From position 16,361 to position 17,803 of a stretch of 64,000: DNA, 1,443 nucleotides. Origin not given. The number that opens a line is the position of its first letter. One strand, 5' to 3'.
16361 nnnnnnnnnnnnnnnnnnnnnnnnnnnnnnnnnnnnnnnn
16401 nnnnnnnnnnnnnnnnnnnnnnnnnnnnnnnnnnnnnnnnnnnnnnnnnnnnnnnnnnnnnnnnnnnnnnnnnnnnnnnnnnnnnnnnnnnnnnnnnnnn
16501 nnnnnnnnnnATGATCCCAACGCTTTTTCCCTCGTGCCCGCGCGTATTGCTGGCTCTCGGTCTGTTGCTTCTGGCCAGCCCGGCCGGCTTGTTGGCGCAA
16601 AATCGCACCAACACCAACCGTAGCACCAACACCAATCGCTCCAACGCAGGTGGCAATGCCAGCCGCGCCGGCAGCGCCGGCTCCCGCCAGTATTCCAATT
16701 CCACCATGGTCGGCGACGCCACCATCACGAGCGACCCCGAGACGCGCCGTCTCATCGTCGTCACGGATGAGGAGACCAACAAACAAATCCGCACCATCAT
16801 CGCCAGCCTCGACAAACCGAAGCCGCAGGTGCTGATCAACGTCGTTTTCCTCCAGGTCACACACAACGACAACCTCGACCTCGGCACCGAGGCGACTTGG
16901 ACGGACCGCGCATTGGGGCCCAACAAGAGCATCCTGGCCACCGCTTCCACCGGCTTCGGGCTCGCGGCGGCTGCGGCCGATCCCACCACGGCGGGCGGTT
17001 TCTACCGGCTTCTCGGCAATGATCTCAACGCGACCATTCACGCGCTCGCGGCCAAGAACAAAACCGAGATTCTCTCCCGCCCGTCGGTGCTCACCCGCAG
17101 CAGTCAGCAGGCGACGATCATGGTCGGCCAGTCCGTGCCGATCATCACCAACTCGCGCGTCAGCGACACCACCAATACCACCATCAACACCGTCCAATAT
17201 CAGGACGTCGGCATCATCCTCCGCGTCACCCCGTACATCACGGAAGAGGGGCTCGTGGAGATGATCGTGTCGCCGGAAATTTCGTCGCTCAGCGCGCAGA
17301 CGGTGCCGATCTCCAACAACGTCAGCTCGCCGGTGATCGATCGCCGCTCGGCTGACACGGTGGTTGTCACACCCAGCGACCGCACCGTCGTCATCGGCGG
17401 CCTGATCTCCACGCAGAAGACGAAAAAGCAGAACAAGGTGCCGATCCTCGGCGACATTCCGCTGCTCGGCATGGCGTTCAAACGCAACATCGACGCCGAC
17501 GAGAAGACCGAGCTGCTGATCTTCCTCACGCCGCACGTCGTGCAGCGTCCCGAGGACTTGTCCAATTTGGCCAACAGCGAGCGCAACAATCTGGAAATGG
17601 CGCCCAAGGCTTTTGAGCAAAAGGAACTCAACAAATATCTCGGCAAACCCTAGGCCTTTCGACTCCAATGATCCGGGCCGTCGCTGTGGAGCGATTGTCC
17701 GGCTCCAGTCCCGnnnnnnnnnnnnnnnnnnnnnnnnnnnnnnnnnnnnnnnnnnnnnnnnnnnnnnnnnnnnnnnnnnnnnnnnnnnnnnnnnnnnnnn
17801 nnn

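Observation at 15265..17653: Secretin split into two separately exported polypeptides inside a Secretin_N (N3) domain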

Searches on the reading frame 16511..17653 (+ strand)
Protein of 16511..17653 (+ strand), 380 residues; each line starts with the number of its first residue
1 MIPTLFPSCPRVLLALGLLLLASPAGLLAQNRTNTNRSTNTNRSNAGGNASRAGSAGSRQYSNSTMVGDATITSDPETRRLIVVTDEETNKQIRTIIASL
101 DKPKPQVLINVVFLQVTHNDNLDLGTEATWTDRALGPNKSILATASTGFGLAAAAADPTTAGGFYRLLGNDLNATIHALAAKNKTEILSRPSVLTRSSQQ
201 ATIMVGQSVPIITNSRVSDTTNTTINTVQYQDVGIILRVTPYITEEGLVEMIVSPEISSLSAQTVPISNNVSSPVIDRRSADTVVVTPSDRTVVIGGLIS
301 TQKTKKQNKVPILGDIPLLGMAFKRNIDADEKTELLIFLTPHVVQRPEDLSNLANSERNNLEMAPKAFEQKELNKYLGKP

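Call 3: search_protein_families(library=pfam, proteins=[window:16511-17650:+], max_evalue=0.1)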
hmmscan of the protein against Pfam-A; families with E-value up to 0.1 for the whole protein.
window:16511-17650:+ (380 aa): 3 families
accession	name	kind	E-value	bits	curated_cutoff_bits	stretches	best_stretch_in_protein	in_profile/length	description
PF00263.26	Secretin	-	2.2e-48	164.5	27.5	1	178-345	1-169/169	Bacterial type II and III secretion system protein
PF03958.22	Secretin_N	-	0.00022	21.8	28.2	1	68-106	31-69/69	Bacterial type II/III secretion system short domain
PF17711.6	DUF5556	-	0.0038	17.6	29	0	270-309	123-161/178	Family of unknown function (DUF5556)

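Call 4: search_protein_families(library=ncbifam, proteins=[window:16511-17650:+], max_evalue=0.1)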
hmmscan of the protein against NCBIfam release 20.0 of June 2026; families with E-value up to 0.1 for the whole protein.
window:16511-17650:+ (380 aa): 8 families
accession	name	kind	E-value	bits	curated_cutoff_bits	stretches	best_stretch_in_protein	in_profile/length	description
TIGR02517.1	type_II_gspD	equivalog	2.4e-71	241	351.35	1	31-353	262-599/600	type II secretion system secretin GspD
TIGR02515.1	IV_pilus_PilQ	subfamily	4.1e-47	161.1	284.35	1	68-345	133-428/428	type IV pilus secretin PilQ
TIGR02519.1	pilus_MshL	equivalog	7.4e-42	143.3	250.2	1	75-344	4-290/290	pilus (MSHA type) biogenesis protein MshL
TIGR02516.1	type_III_yscC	equivalog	2.3e-32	112.2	238.45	1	63-345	192-462/463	type III secretion system outer membrane ring subunit SctC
NF010083.0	PRK13568.1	equivalog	3.3e-28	98.6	554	1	67-345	149-418/419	DNA uptake porin HofQ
NF007851.2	PRK10560.1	exception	1.1e-26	93.6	598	1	67-345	141-410/412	DNA uptake porin HofQ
NF042912.1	Amuc_1098_fam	equivalog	8.1e-22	77.1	750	2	234-344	680-796/805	Amuc_1098 family type IV pilus outer membrane protein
NF011873.0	PRK15346.1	equivalog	4.5e-19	68.5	524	1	59-338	225-487/499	EscC/YscC/HrcC family type III secretion system outer membrane ring protein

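Call 5: find_encoding_contigs(protein=window:16511-17653:+, flank=6000, max_places=10)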
Protein window:16511-17653:+ (380 aa): no gene with exactly this product is on record in the collection.

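Call 6: find_homologous_proteins(query=window:16511-17650:+)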
Query window:16511-17650:+ (380 aa): 3446 proteins with E <= 0.001 among 8000 candidates; the best 120 are listed.
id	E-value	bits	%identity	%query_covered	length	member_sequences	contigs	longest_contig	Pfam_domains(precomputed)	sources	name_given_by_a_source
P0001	1.2e-153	529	76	85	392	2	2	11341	PF00263.27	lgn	-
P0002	9.7e-152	523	68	97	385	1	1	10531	PF00263.27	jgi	jgi:general secretion pathway protein D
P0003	2.7e-150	518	68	97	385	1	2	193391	PF00263.27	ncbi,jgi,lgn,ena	jgi:general secretion pathway protein D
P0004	5.2e-150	517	74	85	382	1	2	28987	PF00263.27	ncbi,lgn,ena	-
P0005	1.1e-149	516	67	99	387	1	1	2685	PF00263.27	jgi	jgi:general secretion pathway protein D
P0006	1.3e-149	516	75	85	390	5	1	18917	PF00263.27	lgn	-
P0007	1.3e-149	516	75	85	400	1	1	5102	PF00263.27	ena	-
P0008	1.7e-149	516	74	85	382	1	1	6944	PF00263.27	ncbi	-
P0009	3.3e-149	515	67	98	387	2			PF00263.27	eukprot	eukprot:TRINITY_DN68936_c0_g1_i1.p1 TRINITY_DN68936_c0_g1~~TRINITY_DN68936_c0_g1_i1.p1 ORF type:comp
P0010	3.5e-149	515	68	93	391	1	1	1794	PF00263.27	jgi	jgi:type II secretion system protein D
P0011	6.5e-149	514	72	85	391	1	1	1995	PF00263.27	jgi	jgi:general secretion pathway protein D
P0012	7.2e-149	514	73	85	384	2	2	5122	PF00263.27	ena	-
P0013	7.8e-149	513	74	86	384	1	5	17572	PF00263.27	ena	-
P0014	9.9e-149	513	74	86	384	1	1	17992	PF00263.27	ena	-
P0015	1.0e-148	513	74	86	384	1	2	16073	PF00263.27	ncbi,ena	-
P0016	1.0e-148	513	74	85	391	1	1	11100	PF00263.27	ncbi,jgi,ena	jgi:general secretion pathway protein D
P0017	1.3e-148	513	74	86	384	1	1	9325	PF00263.27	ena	-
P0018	1.4e-148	513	74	84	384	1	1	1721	PF00263.27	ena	-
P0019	1.8e-148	512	74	86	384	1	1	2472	PF00263.27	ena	-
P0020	2.0e-148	512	74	86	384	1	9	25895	PF00263.27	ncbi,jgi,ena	jgi:general secretion pathway protein D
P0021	2.1e-148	512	67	98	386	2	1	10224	PF00263.27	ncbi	-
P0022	2.1e-148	512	74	86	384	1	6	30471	PF00263.27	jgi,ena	jgi:general secretion pathway protein D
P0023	3.2e-148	512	68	97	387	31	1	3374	PF00263.27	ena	-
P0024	3.2e-148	511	66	100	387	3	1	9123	PF00263.27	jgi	jgi:general secretion pathway protein D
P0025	3.3e-148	511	74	85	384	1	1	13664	PF00263.27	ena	-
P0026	3.3e-148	511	73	84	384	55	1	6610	PF00263.27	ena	-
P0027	3.7e-148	511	73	84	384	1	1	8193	PF00263.27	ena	-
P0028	3.9e-148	511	74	85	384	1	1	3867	PF00263.27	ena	-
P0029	4.1e-148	511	74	85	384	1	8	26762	PF00263.27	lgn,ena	-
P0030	4.9e-148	511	74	85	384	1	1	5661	PF00263.27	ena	-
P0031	5.1e-148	511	74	85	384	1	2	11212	PF00263.27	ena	-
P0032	5.2e-148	511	73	84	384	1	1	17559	PF00263.27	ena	-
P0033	5.6e-148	511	73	84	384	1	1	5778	PF00263.27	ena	-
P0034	5.7e-148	511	73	86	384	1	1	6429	PF00263.27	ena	-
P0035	6.3e-148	511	73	85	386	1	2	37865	PF00263.27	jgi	jgi:general secretion pathway protein D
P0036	6.5e-148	510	68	97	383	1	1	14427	PF00263.27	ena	-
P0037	1.1e-147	510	73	84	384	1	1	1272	PF00263.27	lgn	-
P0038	1.2e-147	510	73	85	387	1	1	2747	PF00263.27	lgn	-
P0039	1.2e-147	510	73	86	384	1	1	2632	PF00263.27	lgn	-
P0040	1.8e-147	509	67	98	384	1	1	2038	PF00263.27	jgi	jgi:general secretion pathway protein D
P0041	4.1e-147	508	66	100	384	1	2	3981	PF00263.27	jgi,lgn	jgi:general secretion pathway protein D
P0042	4.1e-147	508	74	85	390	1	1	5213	PF00263.27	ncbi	-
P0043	5.0e-147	508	65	97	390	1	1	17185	PF00263.27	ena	-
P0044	6.0e-147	507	75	85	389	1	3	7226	PF00263.27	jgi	jgi:general secretion pathway protein D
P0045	6.4e-147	507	65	100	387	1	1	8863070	PF00263.27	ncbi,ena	-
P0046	9.8e-147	507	65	100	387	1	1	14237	PF00263.27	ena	-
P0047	9.9e-147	507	73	84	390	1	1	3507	PF00263.27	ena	-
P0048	1.2e-146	506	73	85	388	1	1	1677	PF00263.27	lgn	-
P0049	1.3e-146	506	68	97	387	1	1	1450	PF00263.27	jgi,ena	-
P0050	1.6e-146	506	67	97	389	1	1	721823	PF00263.27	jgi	jgi:general secretion pathway protein D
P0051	1.9e-146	506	72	85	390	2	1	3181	PF00263.27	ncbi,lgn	-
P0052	2.3e-146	505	75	85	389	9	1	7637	PF00263.27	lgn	-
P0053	2.6e-146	505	73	84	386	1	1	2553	PF00263.27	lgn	-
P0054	2.8e-146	505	66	98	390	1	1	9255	PF00263.27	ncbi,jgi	jgi:general secretion pathway protein D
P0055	3.1e-146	505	68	97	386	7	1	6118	PF00263.27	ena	-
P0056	3.2e-146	505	67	97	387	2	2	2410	PF00263.27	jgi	jgi:general secretion pathway protein D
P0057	4.7e-146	504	74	85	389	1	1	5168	PF00263.27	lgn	-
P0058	7.5e-146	504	65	97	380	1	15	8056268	PF00263.27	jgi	jgi:general secretion pathway protein D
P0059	8.3e-146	504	69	90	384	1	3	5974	PF00263.27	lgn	-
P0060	1.3e-145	503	72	85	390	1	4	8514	PF00263.27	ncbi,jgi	jgi:general secretion pathway protein D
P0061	1.5e-145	503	72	85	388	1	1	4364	PF00263.27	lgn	-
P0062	1.5e-145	503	64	97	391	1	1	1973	PF00263.27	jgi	jgi:general secretion pathway protein D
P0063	2.2e-145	502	66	97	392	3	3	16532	PF00263.27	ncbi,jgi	jgi:general secretion pathway protein D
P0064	2.6e-145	502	68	94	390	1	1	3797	PF00263.27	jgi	jgi:general secretion pathway protein D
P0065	2.6e-145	502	72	86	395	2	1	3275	PF00263.27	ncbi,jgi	jgi:general secretion pathway protein D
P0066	2.7e-145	502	74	85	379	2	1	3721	PF00263.27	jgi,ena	-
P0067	3.0e-145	502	73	85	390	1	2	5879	PF00263.27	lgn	-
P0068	5.5e-145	501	72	86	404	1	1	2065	PF00263.27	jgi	jgi:type II secretion system protein D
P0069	5.8e-145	501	66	97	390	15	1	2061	PF00263.27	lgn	-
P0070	6.0e-145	501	71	90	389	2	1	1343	PF00263.27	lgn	-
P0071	6.6e-145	501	73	85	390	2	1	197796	PF00263.27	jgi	jgi:general secretion pathway protein D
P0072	7.2e-145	500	65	97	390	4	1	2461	PF00263.27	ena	-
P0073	1.1e-144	500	65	98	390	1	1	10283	PF00263.27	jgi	jgi:general secretion pathway protein D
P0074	1.6e-144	499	65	99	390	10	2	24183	PF00263.27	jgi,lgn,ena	jgi:general secretion pathway protein D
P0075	1.9e-144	499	65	99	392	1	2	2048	PF00263.27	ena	-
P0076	3.0e-144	498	73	85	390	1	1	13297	PF00263.27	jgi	-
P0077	3.8e-144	498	73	85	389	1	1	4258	PF00263.27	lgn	-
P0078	4.4e-144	498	67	92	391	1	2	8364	PF00263.27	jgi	jgi:type II secretion system protein D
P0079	4.5e-144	498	73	85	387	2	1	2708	PF00263.27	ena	-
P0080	5.1e-144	498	72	86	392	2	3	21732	PF00263.27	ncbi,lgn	-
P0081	8.0e-144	497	72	85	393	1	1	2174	PF00263.27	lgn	-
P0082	8.4e-144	497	65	96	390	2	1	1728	PF00263.27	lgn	-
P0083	1.2e-143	496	72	84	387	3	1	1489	PF00263.27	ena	-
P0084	2.3e-143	495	70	85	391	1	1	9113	PF00263.27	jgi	jgi:general secretion pathway protein D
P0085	4.3e-143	495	73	84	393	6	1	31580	PF00263.27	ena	-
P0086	5.7e-143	494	71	88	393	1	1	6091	PF00263.27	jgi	jgi:general secretion pathway protein D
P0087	7.6e-143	494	73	85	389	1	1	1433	PF00263.27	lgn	-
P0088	9.0e-143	494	71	86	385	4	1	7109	PF00263.27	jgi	jgi:general secretion pathway protein D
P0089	9.3e-143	494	66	93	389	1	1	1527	PF00263.27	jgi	-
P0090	1.3e-142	493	72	85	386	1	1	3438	PF00263.27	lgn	-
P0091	1.7e-142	493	67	93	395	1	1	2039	PF00263.27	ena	-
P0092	1.8e-142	493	65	96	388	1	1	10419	PF00263.27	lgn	-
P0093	2.8e-142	492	65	98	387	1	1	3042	PF00263.27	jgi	-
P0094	2.9e-142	492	64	96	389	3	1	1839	PF00263.27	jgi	jgi:general secretion pathway protein D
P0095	4.8e-142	491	73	85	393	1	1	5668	PF00263.27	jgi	jgi:type II secretion system protein D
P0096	8.4e-142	490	73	85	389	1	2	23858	PF00263.27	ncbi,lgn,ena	-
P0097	9.5e-142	490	64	96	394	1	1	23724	PF00263.27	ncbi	-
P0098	9.9e-142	490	70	85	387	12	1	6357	PF00263.27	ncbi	ncbi:MAG: hypothetical protein RL077_486 [Verrucomicrobiota bacterium]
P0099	1.1e-141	490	72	85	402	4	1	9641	PF00263.27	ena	-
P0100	1.9e-141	489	70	85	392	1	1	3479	PF00263.27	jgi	jgi:general secretion pathway protein D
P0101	2.7e-141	489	70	84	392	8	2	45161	PF00263.27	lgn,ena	-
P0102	3.1e-141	489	67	91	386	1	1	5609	PF00263.27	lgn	-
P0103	5.4e-141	488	71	85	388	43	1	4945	PF00263.27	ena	-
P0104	5.7e-141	488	69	85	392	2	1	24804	PF00263.27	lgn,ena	-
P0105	5.9e-141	488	69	84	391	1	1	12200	PF00263.27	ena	-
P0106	6.0e-141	488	72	84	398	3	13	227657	PF00263.27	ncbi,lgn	-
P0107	6.2e-141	488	63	99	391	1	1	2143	PF00263.27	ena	-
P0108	9.2e-141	487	70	85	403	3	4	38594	PF00263.27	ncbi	-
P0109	1.1e-140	487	64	96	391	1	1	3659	PF00263.27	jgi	jgi:general secretion pathway protein D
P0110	1.2e-140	487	64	96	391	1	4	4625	PF00263.27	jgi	jgi:general secretion pathway protein D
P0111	1.3e-140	486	72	84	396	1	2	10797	PF00263.27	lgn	-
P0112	1.3e-140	486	69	84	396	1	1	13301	PF00263.27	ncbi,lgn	-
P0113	2.0e-140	486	64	98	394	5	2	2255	PF00263.27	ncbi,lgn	-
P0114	2.1e-140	486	64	97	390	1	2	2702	PF00263.27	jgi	jgi:type II secretion system protein D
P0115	2.1e-140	486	71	85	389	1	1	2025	PF00263.27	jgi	jgi:general secretion pathway protein D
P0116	2.1e-140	486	71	85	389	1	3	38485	PF00263.27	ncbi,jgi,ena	ncbi:MAG: hypothetical protein RLZZ188_186 [Verrucomicrobiota bacterium]|jgi:general secretion pathw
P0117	2.3e-140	486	71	86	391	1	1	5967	PF00263.27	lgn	-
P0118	2.4e-140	486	71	85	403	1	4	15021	PF00263.27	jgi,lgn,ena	-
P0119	2.4e-140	486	71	85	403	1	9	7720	PF00263.27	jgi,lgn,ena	jgi:type II secretion system protein D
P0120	3.0e-140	485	63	100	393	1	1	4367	PF00263.27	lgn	-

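Call 8: find_encoding_contigs(protein=P0045, flank=6000, max_places=3)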
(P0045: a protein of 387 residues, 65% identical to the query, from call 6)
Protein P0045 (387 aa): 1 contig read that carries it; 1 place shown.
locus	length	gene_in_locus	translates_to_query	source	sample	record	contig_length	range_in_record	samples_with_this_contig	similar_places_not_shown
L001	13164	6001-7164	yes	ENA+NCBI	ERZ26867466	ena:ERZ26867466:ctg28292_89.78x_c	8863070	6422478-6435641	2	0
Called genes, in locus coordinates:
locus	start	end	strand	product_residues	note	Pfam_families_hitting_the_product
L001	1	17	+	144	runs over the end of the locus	PF07963:N_methyl (weak)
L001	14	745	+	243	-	PF07963:N_methyl (weak), PF11612:T2SSJ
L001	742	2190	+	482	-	PF12836:HHH_3 (faint), PF03934:T2SSK (faint), PF21687:T2SSK_1st (weak)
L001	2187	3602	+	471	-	-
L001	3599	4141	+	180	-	-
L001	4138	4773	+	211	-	-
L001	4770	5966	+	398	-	PF21305:type_II_gspD_N0, PF03958:Secretin_N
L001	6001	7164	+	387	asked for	PF00263:Secretin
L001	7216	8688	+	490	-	PF00512:HisKA, PF02518:HATPase_c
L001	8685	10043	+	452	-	PF00072:Response_reg, PF00158:Sigma54_activat, PF14532:Sigma54_activ_2, PF25601:AAA_lid_14, PF02954:HTH_8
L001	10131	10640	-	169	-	PF01584:CheW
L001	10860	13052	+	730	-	PF01627:Hpt, PF02895:H-kinase_dim, PF02518:HATPase_c, PF01584:CheW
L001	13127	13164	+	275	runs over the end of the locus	PF08668:HDOD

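Call 9: find_encoding_contigs(protein=P0106, flank=6000, max_places=3)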
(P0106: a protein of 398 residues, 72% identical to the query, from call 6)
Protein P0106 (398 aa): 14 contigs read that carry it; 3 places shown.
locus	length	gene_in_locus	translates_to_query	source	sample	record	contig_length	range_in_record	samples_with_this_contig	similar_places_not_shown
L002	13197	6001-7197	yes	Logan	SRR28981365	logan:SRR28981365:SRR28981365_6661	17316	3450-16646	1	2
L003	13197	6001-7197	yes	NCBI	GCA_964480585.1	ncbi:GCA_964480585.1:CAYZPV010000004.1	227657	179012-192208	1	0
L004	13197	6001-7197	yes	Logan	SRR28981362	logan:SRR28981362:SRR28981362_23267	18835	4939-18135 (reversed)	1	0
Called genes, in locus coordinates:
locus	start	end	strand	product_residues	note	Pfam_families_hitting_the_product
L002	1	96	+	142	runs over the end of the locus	PF07963:N_methyl (weak), PF02501:T2SSI (weak)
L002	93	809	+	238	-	PF11612:T2SSJ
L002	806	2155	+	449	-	PF21687:T2SSK_1st (faint), PF03934:T2SSK (faint), PF12836:HHH_3 (faint)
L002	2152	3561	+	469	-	-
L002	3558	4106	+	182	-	-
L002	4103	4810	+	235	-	-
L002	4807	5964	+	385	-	PF21305:type_II_gspD_N0, PF03958:Secretin_N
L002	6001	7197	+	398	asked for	PF00263:Secretin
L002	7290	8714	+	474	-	PF00512:HisKA, PF02518:HATPase_c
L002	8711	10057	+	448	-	PF00072:Response_reg, PF06490:FleQ (weak), PF00158:Sigma54_activat, PF14532:Sigma54_activ_2, PF25601:AAA_lid_14, PF02954:HTH_8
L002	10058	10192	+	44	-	-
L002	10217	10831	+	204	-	PF04973:NMN_transporter, PF13521:AAA_28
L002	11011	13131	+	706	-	PF00474:SSF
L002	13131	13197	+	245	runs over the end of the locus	?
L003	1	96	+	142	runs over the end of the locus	PF07963:N_methyl (weak), PF02501:T2SSI (weak)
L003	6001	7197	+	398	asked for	PF00263:Secretin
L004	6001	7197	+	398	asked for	PF00263:Secretin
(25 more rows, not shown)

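Call 17: search_protein_representatives(protein=window:16511-17650:+)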
Query: 380 residues. Proteins with E-value up to 0.001 (for the whole library): 41114; up to 1e-10: 25443; up to 1e-30: 1994. The best 150 are listed.
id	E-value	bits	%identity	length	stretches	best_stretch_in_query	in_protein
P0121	5.7e-114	397.2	60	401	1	49-378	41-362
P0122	2.0e-97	342.8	54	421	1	25-377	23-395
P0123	7.0e-93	327.9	50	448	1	13-377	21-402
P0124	1.9e-92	326.5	51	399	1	49-378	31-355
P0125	4.9e-92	325.1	51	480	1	42-380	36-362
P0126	3.7e-91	322.2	48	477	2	134-377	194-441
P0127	6.0e-91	321.5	50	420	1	50-378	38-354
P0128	4.1e-89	315.5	51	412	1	32-377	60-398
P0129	1.0e-88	314.2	73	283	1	66-288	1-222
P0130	1.9e-87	310.0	52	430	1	52-379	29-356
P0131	1.5e-84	300.5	51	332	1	74-377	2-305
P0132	2.5e-83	296.5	48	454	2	137-377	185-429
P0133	3.1e-83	296.1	47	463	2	131-377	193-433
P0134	1.2e-79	284.4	43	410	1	41-377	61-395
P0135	6.7e-78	278.6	47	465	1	49-377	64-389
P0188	1.9e-62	227.8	34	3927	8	69-364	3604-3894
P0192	5.7e-62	226.2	34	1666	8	56-374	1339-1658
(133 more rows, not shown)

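Call 20: find_related_loci(query=A1, collection=genome_contigs, flank=3000)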
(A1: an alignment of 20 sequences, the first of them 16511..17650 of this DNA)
Query A1 (380 aa) in genome_contigs; peptide patterns used: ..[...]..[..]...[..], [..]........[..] (x = any residue, [..] = any of these).
600 stretches matched a pattern (row limit reached: there are more); 586 encode a relative of the query (tblastn E <= 1e-3); the best 80 are kept; 80 distinct loci.
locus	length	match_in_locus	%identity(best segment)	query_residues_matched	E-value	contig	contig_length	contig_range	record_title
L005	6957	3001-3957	71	59-378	2e-147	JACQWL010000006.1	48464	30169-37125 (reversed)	MAG: Verrucomicrobia bacterium isolate NC_groundwater_1488_Ag_S-0.65um_64_31 S_p65_S5_coassembly_k141_133481, whole geno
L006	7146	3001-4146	58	3-377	3e-134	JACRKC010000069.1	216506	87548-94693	MAG: Verrucomicrobia bacterium isolate NC_groundwater_1845_Pr3_B-0.1um_67_23 SR-2_scaffold_141_1617261, whole genome sho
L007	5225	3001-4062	56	13-377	7e-125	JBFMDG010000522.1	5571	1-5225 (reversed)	MAG: Verrucomicrobiota bacterium isolate MAG213 MAG213_522, whole genome shotgun sequence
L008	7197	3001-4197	56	1-378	3e-123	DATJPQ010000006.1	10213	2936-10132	MAG TPA_asm: Opitutaceae bacterium isolate SMAG_U14917 k141_1318646, whole genome shotgun sequence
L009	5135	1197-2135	60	59-377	5e-121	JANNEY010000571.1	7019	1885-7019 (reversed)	MAG: Opitutaceae bacterium isolate OTE_75_metabat_356 OTE_75_k141_801092, whole genome shotgun sequence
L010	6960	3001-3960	60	58-380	3e-123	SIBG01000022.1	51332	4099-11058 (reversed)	MAG: Opitutus sp. isolate Baikal-deep-G227 BACOMB-C2601, whole genome shotgun sequence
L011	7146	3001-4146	47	37-380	3e-106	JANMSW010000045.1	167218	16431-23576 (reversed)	MAG: Spartobacteria bacterium isolate SOY_29_metabat_334 SOY_29_k141_4997127, whole genome shotgun sequence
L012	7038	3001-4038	56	55-376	6e-117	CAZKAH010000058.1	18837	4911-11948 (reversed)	MAG TPA_asm: uncultured Opitutaceae bacterium isolate binchicken_co54_392 genome assembly, contig: NODE_5189_length_1883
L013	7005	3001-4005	53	58-377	8e-106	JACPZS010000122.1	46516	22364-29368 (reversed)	MAG: Verrucomicrobia bacterium isolate NC_groundwater_895_Pr1_S2p5_58_19 Montesol18_S2p5_coassembly_scaffold_626862, who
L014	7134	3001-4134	66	12-380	3e-151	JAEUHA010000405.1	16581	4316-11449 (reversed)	MAG: Opitutaceae bacterium isolate new MAG-5 k141_4058826, whole genome shotgun sequence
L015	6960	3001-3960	53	51-379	4e-106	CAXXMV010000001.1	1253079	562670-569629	MAG: bacterium isolate 9002e436-2430-43f7-8519-11165d71275e genome assembly, contig: contig_1, whole genome shotgun sequ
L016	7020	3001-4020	51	53-378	5e-104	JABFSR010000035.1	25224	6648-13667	MAG: Verrucomicrobia bacterium isolate WB-IL-17 seq_865, whole genome shotgun sequence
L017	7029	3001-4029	49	52-377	1e-102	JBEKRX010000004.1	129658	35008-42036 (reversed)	MAG: Verrucomicrobiota bacterium isolate SPRUCE 520 SPRUCE_520_4, whole genome shotgun sequence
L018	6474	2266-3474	47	11-377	1e-100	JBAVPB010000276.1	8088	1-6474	MAG: Chthoniobacteraceae bacterium isolate MFD00741_ilm_asm_bin14 k127_32673, whole genome shotgun sequence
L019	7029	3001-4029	46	16-378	3e-100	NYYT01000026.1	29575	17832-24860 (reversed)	MAG: Pedosphaera sp. isolate ARS72 4308, whole genome shotgun sequence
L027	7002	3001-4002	50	60-377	3e-97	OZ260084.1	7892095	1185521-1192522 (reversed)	MAG: Limisphaerales bacterium isolate NI281-mx-bin16 genome assembly, chromosome: 1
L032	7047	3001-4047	47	48-377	1e-92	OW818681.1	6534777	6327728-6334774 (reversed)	metagenome genome assembly, chromosome: 1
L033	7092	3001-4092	45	55-377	4e-92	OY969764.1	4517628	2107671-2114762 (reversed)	MAG: uncultured bacterium isolate MFD01213.bin.c.2 genome assembly, chromosome: 1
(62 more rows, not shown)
